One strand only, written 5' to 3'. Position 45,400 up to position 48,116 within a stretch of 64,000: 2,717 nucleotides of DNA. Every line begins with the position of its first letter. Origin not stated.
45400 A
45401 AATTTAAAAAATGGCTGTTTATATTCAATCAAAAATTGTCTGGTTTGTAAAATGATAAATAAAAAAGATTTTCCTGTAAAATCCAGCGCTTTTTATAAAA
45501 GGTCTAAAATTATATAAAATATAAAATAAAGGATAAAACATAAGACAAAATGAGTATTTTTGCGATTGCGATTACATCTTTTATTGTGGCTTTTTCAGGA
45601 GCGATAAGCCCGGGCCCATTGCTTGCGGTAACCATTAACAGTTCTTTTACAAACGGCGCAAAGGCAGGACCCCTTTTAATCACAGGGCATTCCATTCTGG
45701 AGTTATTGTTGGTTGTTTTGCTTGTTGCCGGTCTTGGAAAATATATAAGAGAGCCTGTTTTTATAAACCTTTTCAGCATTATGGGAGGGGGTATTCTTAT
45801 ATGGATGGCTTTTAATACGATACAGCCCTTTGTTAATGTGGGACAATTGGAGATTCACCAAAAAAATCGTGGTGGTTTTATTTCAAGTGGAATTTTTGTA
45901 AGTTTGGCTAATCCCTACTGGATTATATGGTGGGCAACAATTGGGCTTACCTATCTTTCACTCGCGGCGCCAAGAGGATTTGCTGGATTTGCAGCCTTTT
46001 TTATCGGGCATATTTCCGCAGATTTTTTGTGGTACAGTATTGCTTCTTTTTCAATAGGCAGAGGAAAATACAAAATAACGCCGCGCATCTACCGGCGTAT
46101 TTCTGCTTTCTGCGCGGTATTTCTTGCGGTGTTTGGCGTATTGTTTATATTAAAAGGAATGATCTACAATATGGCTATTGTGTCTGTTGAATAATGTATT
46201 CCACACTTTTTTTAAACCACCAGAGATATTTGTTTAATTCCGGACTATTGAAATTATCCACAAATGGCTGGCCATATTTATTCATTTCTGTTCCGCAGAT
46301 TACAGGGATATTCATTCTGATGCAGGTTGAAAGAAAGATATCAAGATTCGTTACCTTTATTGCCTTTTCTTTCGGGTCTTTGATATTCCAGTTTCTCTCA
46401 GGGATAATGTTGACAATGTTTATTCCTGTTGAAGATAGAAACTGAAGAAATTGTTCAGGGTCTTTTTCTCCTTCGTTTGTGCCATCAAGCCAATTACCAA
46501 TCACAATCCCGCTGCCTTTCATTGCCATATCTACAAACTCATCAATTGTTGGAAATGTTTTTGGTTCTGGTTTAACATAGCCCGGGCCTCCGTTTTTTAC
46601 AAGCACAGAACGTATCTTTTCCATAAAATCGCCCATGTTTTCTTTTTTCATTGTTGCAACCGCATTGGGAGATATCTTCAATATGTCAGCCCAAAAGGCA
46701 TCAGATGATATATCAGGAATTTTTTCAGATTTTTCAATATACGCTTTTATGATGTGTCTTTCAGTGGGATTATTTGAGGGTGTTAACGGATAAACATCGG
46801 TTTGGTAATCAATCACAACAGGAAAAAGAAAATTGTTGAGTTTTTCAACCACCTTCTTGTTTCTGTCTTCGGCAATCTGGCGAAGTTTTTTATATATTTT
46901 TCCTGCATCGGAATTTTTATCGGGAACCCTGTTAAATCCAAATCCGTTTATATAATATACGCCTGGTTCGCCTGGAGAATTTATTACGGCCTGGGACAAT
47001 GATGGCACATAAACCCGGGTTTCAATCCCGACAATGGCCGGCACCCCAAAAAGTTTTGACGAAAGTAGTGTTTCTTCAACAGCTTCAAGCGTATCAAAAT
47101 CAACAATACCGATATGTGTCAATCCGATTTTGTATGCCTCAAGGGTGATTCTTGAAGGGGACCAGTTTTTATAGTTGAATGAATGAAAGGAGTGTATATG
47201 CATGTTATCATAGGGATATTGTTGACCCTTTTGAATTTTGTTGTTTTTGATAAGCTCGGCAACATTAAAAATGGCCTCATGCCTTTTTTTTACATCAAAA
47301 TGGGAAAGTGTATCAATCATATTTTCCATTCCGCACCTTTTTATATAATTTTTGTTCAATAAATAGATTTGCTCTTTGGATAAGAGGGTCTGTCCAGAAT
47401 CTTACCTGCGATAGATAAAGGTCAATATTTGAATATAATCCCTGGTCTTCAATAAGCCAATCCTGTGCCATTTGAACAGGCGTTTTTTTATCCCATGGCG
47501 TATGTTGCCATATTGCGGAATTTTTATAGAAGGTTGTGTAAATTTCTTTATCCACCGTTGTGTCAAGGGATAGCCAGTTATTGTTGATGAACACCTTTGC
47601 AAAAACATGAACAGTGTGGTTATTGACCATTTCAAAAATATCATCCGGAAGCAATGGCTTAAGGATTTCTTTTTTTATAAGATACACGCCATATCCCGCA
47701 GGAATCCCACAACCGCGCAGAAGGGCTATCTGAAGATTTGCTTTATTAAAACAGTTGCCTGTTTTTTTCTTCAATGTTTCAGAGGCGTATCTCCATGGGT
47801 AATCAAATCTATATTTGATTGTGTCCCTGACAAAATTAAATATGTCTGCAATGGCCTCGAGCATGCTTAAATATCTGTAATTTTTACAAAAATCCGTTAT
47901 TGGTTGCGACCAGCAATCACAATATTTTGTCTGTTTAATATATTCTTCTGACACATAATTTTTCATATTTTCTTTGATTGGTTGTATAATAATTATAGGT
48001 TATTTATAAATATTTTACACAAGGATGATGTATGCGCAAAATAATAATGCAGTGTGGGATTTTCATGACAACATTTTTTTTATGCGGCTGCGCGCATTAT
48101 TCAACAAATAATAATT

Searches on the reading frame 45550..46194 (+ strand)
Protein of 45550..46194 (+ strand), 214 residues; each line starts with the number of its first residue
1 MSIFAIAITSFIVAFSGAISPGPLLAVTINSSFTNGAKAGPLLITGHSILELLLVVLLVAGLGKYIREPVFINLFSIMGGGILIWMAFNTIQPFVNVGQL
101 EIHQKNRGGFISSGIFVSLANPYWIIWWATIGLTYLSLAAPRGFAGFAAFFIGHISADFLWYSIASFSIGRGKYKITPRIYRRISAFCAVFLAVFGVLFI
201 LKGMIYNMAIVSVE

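Call 9: search_protein_families(library=pfam, proteins=[window:45550-46194:+], max_evalue=0.001)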
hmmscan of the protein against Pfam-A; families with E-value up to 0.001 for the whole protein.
window:45550-46194:+ (214 aa): 1 family
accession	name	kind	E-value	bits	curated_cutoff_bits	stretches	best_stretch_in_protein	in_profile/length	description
PF01810.24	LysE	-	1.5e-30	106.5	25.6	1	16-202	2-192/193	LysE type translocator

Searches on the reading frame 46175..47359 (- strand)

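Call 9: search_protein_families(library=pfam, proteins=[window:46175-47359:-], max_evalue=0.001)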
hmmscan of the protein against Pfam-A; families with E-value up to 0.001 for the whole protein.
window:46175-47359:- (394 aa): 0 families

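Call 10: search_protein_families(library=ncbifam, proteins=[window:46175-47359:-], max_evalue=0.01)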
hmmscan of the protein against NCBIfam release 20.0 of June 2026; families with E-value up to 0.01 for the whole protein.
window:46175-47359:- (394 aa): 1 family
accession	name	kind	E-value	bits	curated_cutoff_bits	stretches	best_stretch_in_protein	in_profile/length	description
NF004225.0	PRK05672.1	subfamily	0.0078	14.3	939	1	48-116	4-72/1047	error-prone DNA polymerase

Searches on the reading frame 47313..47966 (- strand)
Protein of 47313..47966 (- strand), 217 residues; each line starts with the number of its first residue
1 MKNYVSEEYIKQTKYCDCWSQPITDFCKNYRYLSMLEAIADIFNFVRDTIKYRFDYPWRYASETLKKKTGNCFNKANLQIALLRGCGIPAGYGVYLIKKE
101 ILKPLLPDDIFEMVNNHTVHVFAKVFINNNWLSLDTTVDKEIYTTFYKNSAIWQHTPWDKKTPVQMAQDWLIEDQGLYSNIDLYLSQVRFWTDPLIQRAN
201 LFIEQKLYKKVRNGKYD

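Call 9: search_protein_families(library=pfam, proteins=[window:47313-47966:-], max_evalue=0.001)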
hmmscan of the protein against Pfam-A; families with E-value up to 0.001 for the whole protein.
window:47313-47966:- (217 aa): 1 family
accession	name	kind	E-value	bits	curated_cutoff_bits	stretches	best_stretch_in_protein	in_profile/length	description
PF01841.26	Transglut_core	-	8.7e-15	55.4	23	1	35-135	14-107/108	Transglutaminase-like superfamily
